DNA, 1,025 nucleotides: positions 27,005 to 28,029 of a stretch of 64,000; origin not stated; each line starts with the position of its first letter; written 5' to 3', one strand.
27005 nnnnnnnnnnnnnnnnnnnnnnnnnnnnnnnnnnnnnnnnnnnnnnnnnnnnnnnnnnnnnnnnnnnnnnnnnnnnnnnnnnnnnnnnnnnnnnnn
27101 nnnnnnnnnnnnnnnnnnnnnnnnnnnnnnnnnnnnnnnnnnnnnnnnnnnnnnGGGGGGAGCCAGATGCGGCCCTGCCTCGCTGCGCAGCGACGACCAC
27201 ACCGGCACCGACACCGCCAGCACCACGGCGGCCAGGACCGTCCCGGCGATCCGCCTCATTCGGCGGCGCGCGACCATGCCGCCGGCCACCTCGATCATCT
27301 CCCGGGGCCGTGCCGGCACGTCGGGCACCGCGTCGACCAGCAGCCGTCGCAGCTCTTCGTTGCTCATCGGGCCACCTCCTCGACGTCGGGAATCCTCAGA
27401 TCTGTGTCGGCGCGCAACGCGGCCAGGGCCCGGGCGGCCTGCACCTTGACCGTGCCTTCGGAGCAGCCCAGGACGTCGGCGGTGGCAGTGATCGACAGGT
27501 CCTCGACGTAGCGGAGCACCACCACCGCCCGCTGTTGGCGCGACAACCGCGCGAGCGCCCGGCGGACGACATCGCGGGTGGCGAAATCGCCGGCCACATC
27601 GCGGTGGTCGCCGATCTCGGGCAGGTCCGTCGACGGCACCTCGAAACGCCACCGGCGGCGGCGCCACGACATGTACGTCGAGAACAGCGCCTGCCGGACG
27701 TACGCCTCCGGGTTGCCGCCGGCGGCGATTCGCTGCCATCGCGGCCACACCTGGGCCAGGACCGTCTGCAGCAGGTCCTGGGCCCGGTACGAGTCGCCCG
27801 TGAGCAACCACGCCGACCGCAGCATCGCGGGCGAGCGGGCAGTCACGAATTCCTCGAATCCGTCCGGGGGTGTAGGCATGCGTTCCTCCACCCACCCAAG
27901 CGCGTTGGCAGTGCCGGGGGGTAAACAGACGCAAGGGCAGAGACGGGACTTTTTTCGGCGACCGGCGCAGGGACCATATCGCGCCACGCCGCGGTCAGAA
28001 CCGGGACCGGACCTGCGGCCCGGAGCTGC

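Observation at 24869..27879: ECF sigma factor whose stop overlaps a membrane-anchored DUF1996-like protein, followed by a second paralogue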

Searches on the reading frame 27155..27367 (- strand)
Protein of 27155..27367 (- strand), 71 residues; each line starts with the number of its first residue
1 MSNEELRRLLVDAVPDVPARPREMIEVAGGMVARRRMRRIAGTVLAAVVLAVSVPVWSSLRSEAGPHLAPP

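Call 36: find_homologous_proteins(query=A3, max_evalue=10)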
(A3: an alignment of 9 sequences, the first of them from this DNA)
Query A3 (9 sequences) (60 aa, profile of the alignment): 2 proteins with E <= 10 among 8000 candidates.
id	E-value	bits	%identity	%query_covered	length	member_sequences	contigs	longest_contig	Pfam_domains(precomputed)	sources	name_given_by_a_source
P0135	4.5e-11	60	57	12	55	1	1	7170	-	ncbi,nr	ncbi:MAG: hypothetical protein HY830_19635, partial [Actinobacteria bacterium]|nr:hypothetical prote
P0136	3.3e-1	29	-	-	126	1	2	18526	-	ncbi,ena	-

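Call 46: search_protein_representatives(alignment_id=A4)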
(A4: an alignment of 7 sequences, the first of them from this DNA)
Query: 7 sequences, 59 profile positions. Proteins with E-value up to 0.001 (for the whole library): 129; up to 1e-10: 5; up to 1e-30: 0. The best 129 are listed.
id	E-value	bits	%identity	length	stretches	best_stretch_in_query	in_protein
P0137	1.7e-14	69.7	-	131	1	1-57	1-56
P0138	4.5e-14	68.4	-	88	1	4-59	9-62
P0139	1.7e-11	60.2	-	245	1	1-55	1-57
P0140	3.1e-11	59.3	-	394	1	3-59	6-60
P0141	4.7e-11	58.7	-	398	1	1-58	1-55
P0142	1.9e-10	56.8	-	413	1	1-56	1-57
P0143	8.8e-10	54.6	-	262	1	1-59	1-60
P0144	3.6e-09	52.7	-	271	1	1-57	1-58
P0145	4.0e-09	52.5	-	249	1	3-59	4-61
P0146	7.1e-09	51.7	-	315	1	2-57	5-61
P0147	8.3e-09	51.5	-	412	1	1-59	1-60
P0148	1.7e-08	50.5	-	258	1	1-59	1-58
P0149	5.5e-08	48.9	-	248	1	1-56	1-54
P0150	6.6e-08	48.6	-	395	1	4-54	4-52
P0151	7.4e-08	48.5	-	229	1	2-57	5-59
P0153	1.7e-07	47.3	-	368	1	4-54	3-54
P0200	3.1e-05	40.1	-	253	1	3-59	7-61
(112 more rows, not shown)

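Call 50: find_encoding_contigs(protein=P0143, flank=3000, max_places=2)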
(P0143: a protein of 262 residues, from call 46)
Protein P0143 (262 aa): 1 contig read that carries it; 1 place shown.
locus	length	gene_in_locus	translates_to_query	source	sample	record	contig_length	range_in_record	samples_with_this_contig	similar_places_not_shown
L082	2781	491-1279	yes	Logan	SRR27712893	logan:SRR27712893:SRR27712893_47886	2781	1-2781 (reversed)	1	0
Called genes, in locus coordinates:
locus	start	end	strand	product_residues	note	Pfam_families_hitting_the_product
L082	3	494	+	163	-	?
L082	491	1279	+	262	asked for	-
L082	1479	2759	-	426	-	PF01011:PQQ (faint), PF13360:PQQ_2 (faint)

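Call 51: find_encoding_contigs(protein=P0139, flank=3000, max_places=2)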
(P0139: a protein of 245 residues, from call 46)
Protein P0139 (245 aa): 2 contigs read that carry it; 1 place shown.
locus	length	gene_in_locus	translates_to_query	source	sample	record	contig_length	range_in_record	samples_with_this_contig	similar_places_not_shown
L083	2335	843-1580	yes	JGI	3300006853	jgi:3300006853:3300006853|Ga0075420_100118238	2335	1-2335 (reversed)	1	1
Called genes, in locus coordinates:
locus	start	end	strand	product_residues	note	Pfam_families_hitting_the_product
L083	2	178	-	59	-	?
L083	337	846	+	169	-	PF04542:Sigma70_r2, PF08281:Sigma70_r4_2, PF04545:Sigma70_r4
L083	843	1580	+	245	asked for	-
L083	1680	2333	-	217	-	PF00392:GntR, PF01325:Fe_dep_repress (weak), PF07729:FCD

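Call 52: find_encoding_contigs(protein=P0146, flank=3000, max_places=2)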
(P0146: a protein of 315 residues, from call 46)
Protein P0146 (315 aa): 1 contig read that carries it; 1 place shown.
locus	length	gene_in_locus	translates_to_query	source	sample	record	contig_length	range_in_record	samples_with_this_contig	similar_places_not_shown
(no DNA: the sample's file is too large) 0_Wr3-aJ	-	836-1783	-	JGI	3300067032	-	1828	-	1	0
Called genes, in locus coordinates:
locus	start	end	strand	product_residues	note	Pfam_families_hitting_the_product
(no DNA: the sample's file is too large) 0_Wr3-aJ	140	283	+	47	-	-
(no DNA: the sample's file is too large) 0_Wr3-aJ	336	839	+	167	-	PF04542:Sigma70_r2 (weak), PF08281:Sigma70_r4_2, PF04545:Sigma70_r4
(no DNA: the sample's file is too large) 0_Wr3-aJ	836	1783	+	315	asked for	-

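Call 53: find_encoding_contigs(protein=P0153, flank=3000, max_places=2)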
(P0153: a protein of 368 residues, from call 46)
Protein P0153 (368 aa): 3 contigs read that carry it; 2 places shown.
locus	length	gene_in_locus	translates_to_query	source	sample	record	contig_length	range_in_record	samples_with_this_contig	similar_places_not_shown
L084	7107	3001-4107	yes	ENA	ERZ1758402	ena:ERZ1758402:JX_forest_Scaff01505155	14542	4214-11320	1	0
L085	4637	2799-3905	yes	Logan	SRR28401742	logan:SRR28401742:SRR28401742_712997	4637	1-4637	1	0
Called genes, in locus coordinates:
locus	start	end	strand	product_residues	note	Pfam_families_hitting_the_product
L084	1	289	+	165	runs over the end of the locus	-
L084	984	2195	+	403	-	-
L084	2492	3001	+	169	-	PF04542:Sigma70_r2, PF08281:Sigma70_r4_2, PF04545:Sigma70_r4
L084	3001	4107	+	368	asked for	-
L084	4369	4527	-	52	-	-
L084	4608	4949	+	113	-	PF00589:Phage_integrase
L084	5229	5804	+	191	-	PF06559:DCD_N, PF22769:DCD, PF22569:DCD_C (weak), PF00692:dUTPase (weak)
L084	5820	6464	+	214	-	-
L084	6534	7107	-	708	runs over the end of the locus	PF12838:Fer4_7 (faint), PF12797:Fer4_2 (faint), PF13237:Fer4_10, PF13534:Fer4_17 (faint), PF00037:Fer4 (faint), PF13183:Fer4_8, PF13187:Fer4_9, PF02754:CCG, +1 more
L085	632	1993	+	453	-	-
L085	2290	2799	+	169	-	PF04542:Sigma70_r2, PF08281:Sigma70_r4_2, PF04545:Sigma70_r4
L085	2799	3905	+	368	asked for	-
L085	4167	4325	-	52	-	-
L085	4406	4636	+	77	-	?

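Call 54: find_encoding_contigs(protein=P0200, flank=3000, max_places=2)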
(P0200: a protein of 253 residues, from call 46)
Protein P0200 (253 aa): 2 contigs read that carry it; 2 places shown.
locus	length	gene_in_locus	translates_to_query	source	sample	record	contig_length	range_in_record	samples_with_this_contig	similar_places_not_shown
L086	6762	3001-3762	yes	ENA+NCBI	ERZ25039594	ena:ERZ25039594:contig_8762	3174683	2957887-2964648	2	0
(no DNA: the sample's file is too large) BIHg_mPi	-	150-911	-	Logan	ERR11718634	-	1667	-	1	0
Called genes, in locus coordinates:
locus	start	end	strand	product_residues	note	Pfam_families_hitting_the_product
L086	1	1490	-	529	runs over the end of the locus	PF00350:Dynamin_N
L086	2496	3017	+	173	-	PF04542:Sigma70_r2, PF07638:Sigma70_ECF (faint), PF08281:Sigma70_r4_2, PF04545:Sigma70_r4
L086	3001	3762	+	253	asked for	-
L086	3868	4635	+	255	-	PF03734:YkuD (weak)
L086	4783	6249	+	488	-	PF07690:MFS_1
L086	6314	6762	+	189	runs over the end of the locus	PF00440:TetR_N, PF17920:TetR_C_16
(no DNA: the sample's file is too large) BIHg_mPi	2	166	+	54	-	?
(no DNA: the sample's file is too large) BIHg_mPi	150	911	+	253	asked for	-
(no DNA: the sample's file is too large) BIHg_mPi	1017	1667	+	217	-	?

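Call 65: search_protein_families(library=pfam, proteins=[L086:3868-4632:+, L084:984-2192:+], max_evalue=0.001)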
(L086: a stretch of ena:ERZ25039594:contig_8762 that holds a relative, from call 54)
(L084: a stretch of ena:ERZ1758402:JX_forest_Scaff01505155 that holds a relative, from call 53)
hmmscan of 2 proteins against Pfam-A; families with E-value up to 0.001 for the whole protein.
L086:3868-4632:+ (255 aa): 1 family
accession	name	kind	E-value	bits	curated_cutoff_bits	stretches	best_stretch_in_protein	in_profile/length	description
PF03734.19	YkuD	-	1.6e-07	32.5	23.4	1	128-246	36-146/146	L,D-transpeptidase catalytic domain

L084:984-2192:+ (403 aa): 0 families

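Call 76: predict_structure(alignment_id=A6)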
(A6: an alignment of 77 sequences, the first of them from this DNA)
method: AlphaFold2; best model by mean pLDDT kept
length: 71 residues; sequences in the alignment: 77
mean_pLDDT: 75.5   pTM: 0.29
mean pLDDT of the five models: 75.5, 73.2, 69.0, 67.0, 65.4
residues with pLDDT >= 90: 12; 70-90: 40; 50-70: 18; < 50: 1
segments of 3 or more residues with pLDDT < 50: none
pLDDT, mean of each block of 10 residues (from residue 1): 92 81 75 79 80 67 56 54
secondary structure, 60 per line:
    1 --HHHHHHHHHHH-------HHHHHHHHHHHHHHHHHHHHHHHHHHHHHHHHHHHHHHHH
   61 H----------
elements in order: H3-13 H21-61

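Call 90: search_solved_structures(query=A6, max_evalue=10)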
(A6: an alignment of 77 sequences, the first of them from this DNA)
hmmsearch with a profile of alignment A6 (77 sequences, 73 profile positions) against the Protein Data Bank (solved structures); distinct sequences matched with E-value up to 10: 15.
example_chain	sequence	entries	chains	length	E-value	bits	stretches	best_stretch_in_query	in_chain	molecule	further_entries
8c29_U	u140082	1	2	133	0.035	17.3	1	33-69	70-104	Photosystem II 5 kDa protein, chloroplastic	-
7yqa_A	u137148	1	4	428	0.2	14.9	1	18-47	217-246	D-threonine aldolase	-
5d1r_A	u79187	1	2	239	0.23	14.6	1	15-32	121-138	Rv1816 transcriptional regulator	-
1wx2_B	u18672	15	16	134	0.24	14.6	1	33-70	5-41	MelC | CADDIE PROTEIN ORF378 | CADDIE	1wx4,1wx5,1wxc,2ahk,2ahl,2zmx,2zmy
3awx_B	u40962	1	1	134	0.24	14.6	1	33-70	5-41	MelC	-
3ax0_B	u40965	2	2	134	0.24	14.6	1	33-70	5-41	MelC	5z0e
3awz_B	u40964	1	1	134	0.24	14.6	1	33-70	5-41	MelC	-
3awy_B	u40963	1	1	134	0.24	14.6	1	33-70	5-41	MelC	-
3aws_B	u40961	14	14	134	0.24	14.6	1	33-70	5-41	MelC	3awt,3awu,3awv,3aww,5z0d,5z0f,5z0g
1pzr_A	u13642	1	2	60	0.35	14.1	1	2-31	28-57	Erythronolide synthase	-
9v33_L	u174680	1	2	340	0.74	13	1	14-63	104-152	Polycomb group protein Asx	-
1kn7_A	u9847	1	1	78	1.3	12.3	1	33-68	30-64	VOLTAGE-GATED POTASSIUM CHANNEL PROTEIN KV1.4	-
4v8p_BC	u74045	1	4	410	3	11.1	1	25-55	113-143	RPL4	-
7wyu_G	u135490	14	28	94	5.2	10.3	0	36-56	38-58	FXYD domain-containing ion transport regulator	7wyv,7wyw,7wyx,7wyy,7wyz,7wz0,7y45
9ix9_A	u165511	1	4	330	5.2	10.3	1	30-67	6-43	Two-Domain Laccase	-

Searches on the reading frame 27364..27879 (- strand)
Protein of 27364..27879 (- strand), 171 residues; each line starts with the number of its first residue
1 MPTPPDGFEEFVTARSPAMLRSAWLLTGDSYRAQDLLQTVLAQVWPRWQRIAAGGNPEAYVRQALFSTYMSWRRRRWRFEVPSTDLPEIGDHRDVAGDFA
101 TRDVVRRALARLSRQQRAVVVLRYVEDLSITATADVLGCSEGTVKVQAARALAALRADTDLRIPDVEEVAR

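Call 5: search_protein_families(library=pfam, proteins=[window:27364-27879:-], max_evalue=0.1)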
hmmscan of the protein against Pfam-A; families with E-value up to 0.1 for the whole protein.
window:27364-27879:- (171 aa): 7 families
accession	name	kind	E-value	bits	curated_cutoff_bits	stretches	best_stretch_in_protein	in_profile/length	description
PF08281.18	Sigma70_r4_2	-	3.4e-16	59.1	25.7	1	104-155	3-54/54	Sigma-70, region 4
PF04545.22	Sigma70_r4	-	1.4e-12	47.3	24.1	1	108-157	1-50/50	Sigma-70, region 4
PF13384.12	HTH_23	-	5.5e-05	23.3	24.6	1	112-145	2-35/50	Homeodomain-like domain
PF04542.20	Sigma70_r2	-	0.00045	20.4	24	1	13-78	3-71/71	Sigma-70 region 2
PF07638.17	Sigma70_ECF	-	0.0011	19.3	21.1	1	108-149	132-173/185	ECF sigma factor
PF13518.12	HTH_28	-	0.025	15.1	25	1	116-145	1-30/52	Helix-turn-helix domain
PF00196.25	GerE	-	0.077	13.1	23.5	0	112-155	3-45/57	Bacterial regulatory proteins, luxR family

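Call 6: search_protein_families(library=ncbifam, proteins=[window:27364-27879:-], max_evalue=0.1)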
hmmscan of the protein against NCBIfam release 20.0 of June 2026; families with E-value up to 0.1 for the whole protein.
window:27364-27879:- (171 aa): 81 families (the best 25 are shown)
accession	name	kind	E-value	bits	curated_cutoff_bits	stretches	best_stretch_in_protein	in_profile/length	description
TIGR02983.1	SigE-fam_strep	subfamily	2.7e-52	176.9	141.55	1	6-160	6-159/162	SigE family RNA polymerase sigma factor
TIGR02937.1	sigma70-ECF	superfamily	3.5e-18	65.8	42.9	1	7-156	2-162/165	sigma-70 family RNA polymerase sigma factor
NF058625.1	sigma_PG0214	equivalog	3.7e-16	59.3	130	1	8-157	6-159/170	GFO_1088 family ECF-type sigma factor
TIGR02985.1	Sig70_bacteroi1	subfamily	5.2e-14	52.8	126.4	1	8-157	3-160/162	RNA polymerase sigma-70 factor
NF009198.0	PRK12546.1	equivalog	1.2e-13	51.2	270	1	16-161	17-163/188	RNA polymerase sigma factor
NF007227.0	PRK09645.1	subfamily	2.1e-12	47.3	202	1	16-157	23-168/177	sigma-70 family RNA polymerase sigma factor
NF006550.0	PRK09047.1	equivalog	3.6e-12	46.2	173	1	103-157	131-185/194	RNA polymerase sigma factor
NF007225.0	PRK09643.1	equivalog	5.1e-12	45.9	190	1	6-156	27-179/204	RNA polymerase sigma factor SigM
NF004113.0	PRK05602.1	equivalog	8.5e-12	45.1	208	1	7-158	46-200/211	RNA polymerase sigma factor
NF009164.0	PRK12511.1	equivalog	9.8e-12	44.8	185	1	18-159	16-159/182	RNA polymerase sigma factor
NF009199.0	PRK12547.1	subfamily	1.5e-11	44.1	219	1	16-155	16-156/184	RNA polymerase sigma factor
NF007229.0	PRK09647.1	equivalog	1.7e-11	43.9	265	1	7-164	45-207/220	RNA polymerase sigma factor SigE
NF007220.0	PRK09639.1-5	equivalog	6.2e-11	42.4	260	1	104-158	109-163/181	RNA polymerase sigma factor SigX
NF008888.0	PRK11922.1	equivalog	8.5e-11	41.9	204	1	100-163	137-200/231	RNA polymerase sigma factor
NF053879.1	RNAPolSigSigVBac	equivalog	1.3e-10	41.2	190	1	11-158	9-154/160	RNA polymerase sigma factor SigV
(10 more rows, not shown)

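Call 56: search_solved_structures(query=window:27367-27879:-, max_evalue=0.001)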
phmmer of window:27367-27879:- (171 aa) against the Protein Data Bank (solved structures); distinct sequences matched with E-value up to 0.001: 12.
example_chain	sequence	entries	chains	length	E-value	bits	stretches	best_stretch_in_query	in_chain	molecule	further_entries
5uxx_A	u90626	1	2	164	1e-09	41.7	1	14-155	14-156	RNA polymerase sigma factor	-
6dv9_F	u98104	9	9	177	3.9e-09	39.8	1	18-157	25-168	ECF RNA polymerase sigma factor SigL | RNA polymerase sigma factor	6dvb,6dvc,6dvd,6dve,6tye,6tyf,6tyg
9m9d_F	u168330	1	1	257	2e-06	31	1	7-156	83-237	ECF RNA polymerase sigma factor SigE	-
9m9e_F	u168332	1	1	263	2.2e-06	30.9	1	7-156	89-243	ECF RNA polymerase sigma factor SigE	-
9m98_F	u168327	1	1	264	2.2e-06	30.9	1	7-156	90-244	ECF RNA polymerase sigma factor SigE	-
6dxo_A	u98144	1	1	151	1.1e-05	28.6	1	70-155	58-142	RNA polymerase ECF-subfamily sigma factor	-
9isn_F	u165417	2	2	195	3.3e-05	27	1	28-157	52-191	ECF sigma factor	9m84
6jhe_A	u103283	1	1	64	4.8e-05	26.5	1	104-157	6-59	ECF RNA polymerase sigma factor SigW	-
5wuq_A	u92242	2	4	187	0.00016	24.8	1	102-157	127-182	ECF RNA polymerase sigma factor SigW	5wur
3hug_A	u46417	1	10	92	0.00044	23.4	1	101-157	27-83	RNA polymerase sigma factor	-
8jzt_A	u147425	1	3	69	0.00072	22.7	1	99-157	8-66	RNA polymerase sigma factor SigF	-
2o8x_A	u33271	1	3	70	0.00095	22.3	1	105-160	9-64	Probable RNA polymerase sigma-C factor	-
